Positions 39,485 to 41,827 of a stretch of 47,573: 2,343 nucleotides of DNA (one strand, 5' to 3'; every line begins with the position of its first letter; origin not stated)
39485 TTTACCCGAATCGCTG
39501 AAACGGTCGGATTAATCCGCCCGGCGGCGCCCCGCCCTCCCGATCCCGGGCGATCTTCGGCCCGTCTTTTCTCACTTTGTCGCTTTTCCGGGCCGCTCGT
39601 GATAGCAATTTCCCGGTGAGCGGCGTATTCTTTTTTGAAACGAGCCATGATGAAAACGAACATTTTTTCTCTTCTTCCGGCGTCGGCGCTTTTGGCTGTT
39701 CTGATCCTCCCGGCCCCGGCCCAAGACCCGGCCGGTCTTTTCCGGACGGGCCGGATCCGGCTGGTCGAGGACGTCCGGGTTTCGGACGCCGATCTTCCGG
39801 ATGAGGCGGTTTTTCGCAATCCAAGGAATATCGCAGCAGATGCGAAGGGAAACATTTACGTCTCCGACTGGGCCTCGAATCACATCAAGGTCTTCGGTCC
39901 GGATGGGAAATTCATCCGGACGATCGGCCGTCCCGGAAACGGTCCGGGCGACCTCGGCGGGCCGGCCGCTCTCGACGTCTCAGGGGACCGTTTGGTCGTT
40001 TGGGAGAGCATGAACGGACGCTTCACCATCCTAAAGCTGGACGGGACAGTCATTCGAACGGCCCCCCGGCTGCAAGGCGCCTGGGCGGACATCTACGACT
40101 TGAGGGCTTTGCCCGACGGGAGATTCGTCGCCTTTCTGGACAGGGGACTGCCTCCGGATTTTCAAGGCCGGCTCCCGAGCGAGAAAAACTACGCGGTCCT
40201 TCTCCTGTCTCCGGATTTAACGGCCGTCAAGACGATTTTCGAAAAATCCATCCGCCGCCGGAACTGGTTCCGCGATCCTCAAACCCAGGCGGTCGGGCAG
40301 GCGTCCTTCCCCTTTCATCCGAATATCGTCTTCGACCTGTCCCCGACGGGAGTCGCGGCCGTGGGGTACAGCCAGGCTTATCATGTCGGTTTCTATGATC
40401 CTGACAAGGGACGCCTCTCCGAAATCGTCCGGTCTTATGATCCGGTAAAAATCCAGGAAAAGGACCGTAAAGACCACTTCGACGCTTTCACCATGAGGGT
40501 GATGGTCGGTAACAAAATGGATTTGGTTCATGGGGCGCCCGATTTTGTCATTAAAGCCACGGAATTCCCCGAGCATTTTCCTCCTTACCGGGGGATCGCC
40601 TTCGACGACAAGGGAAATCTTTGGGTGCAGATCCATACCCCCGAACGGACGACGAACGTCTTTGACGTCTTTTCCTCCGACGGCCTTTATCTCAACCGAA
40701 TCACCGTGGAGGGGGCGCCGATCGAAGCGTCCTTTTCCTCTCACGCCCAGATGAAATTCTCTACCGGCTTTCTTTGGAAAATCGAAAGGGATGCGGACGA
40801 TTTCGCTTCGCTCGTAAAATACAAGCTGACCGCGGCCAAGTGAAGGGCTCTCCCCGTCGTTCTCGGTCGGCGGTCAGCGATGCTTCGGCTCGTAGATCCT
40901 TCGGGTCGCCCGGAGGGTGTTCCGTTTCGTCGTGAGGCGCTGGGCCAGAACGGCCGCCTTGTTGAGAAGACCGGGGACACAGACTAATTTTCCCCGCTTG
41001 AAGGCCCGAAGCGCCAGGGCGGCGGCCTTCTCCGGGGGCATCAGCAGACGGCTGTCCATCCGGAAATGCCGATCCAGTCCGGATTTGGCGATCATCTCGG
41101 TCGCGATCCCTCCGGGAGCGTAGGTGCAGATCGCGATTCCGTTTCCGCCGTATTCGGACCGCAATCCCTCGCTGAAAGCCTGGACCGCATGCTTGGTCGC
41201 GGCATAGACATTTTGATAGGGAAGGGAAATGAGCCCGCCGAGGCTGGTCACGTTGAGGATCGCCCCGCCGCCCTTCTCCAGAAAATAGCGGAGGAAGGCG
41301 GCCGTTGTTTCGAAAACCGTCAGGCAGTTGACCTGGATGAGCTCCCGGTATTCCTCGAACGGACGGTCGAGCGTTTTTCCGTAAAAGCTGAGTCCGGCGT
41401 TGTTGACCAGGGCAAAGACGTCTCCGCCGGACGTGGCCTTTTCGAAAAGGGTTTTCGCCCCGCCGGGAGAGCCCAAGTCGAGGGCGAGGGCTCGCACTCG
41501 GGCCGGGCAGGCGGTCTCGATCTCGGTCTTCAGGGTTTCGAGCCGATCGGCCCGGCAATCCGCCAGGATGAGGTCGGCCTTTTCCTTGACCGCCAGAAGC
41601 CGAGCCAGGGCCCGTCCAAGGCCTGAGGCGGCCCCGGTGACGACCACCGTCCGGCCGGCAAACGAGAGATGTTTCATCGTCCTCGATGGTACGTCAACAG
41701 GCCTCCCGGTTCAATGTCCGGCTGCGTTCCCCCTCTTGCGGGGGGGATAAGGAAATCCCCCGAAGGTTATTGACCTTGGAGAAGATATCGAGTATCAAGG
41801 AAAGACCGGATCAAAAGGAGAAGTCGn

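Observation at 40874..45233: Orphan glycyl radical enzyme + activase with a Cys-Thr-Glu thiyl loop and no pathway context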

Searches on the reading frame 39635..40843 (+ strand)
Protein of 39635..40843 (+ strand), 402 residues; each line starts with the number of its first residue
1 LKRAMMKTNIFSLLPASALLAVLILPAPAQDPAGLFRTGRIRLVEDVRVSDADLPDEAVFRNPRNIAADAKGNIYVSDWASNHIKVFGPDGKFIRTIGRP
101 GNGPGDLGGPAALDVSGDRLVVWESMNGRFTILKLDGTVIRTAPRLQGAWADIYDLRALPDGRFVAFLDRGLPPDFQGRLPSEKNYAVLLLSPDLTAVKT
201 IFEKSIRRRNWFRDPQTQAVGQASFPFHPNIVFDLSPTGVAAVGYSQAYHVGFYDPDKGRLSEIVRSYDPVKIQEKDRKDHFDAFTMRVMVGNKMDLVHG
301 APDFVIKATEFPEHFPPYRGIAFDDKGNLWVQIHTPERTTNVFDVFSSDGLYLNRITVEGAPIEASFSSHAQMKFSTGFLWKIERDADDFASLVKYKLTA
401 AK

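Call 3: search_protein_families(library=pfam, proteins=[window:39635-40843:+])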
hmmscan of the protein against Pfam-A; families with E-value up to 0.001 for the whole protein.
window:39635-40843:+ (402 aa): 2 families
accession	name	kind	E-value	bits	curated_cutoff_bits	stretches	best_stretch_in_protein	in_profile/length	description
PF17170.10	DUF5128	-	8.6e-09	35.4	22.9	1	56-140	39-125/321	6-bladed beta-propeller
PF01436.27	NHL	-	2.6e-06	27.6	20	1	60-87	1-28/28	NHL repeat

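Call 4: search_protein_families(library=ncbifam, proteins=[window:39635-40843:+])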
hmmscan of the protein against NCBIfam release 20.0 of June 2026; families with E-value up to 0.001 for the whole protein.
window:39635-40843:+ (402 aa): 1 family
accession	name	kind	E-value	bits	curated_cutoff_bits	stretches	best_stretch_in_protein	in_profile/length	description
NF035926.1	scyF_NHL_VPEP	equivalog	2.4e-16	59.8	350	1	57-140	148-233/376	scytonemin biosynthesis PEP-CTERM protein ScyF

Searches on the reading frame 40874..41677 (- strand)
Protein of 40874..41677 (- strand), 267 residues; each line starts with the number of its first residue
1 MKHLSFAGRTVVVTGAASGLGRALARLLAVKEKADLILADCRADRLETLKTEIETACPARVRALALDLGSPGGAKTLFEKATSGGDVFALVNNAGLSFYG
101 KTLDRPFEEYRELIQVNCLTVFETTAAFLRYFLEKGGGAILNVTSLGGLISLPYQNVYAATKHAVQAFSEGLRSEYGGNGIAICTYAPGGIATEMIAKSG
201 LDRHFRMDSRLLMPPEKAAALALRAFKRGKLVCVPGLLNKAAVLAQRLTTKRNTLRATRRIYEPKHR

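Call 3: search_protein_families(library=pfam, proteins=[window:40874-41677:-])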
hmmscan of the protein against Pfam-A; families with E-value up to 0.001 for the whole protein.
window:40874-41677:- (267 aa): 3 families
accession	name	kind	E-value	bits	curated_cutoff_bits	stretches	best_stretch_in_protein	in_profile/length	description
PF00106.31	adh_short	-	1.7e-41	142.3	26.6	1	10-199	2-190/195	short chain dehydrogenase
PF13561.12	adh_short_C2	-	1.3e-26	94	27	1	15-202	1-187/236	Enoyl-(Acyl carrier protein) reductase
PF08659.16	KR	-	6.6e-09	36.4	22.6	1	10-174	2-165/180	KR domain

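Call 4: search_protein_families(library=ncbifam, proteins=[window:40874-41677:-])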
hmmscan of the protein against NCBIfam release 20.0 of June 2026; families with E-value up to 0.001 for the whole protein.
window:40874-41677:- (267 aa): 214 families (the best 25 are shown)
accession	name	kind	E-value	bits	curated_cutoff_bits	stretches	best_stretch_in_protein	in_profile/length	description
NF040690.1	mycolate_SDR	equivalog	4.6e-40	137.7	380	1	9-254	9-253/265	mycolate reductase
NF005878.0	PRK07825.1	subfamily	1.8e-37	129.2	287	1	5-253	6-245/278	short chain dehydrogenase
NF004825.0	PRK06181.1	equivalog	2.3e-34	118.9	215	1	5-249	3-251/268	SDR family oxidoreductase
NF005559.1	PRK07231.1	subfamily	1.2e-32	113.4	215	1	6-198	2-193/249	glucose 1-dehydrogenase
NF004514.1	PRK05855.1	equivalog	2.7e-32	112.1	455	1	5-200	310-505/578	SDR family oxidoreductase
NF005495.0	PRK07109.1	subfamily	1e-30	107.2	264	1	6-250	6-252/334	SDR family oxidoreductase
NF005806.0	PRK07666.1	equivalog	1.2e-30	106.6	286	1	5-227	4-222/239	3-ketoacyl-ACP reductase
NF009466.0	PRK12826.1-2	subfamily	1.8e-30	106.2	222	1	9-200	4-196/248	3-oxoacyl-ACP reductase FabG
NF005672.0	PRK07454.1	equivalog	2.6e-30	105.4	234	1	9-223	7-218/241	SDR family oxidoreductase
NF005881.0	PRK07832.1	equivalog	6.4e-30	104.3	296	1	4-230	5-242/287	SDR family oxidoreductase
NF004198.0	PRK05653.1-3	equivalog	1.1e-29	103.6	296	1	6-197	5-195/248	3-oxoacyl-ACP reductase FabG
NF006118.0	PRK08264.1-4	subfamily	1.5e-29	103.2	279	1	5-241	2-222/244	SDR family oxidoreductase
NF006123.0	PRK08267.1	equivalog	1.5e-29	103.1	261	1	9-234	3-229/261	SDR family oxidoreductase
NF004824.0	PRK06180.1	subfamily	8.3e-29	100.6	298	1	9-199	5-191/279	oxidoreductase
NF004791.0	PRK06138.1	equivalog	1.8e-28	99.5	312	1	6-199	3-194/252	SDR family oxidoreductase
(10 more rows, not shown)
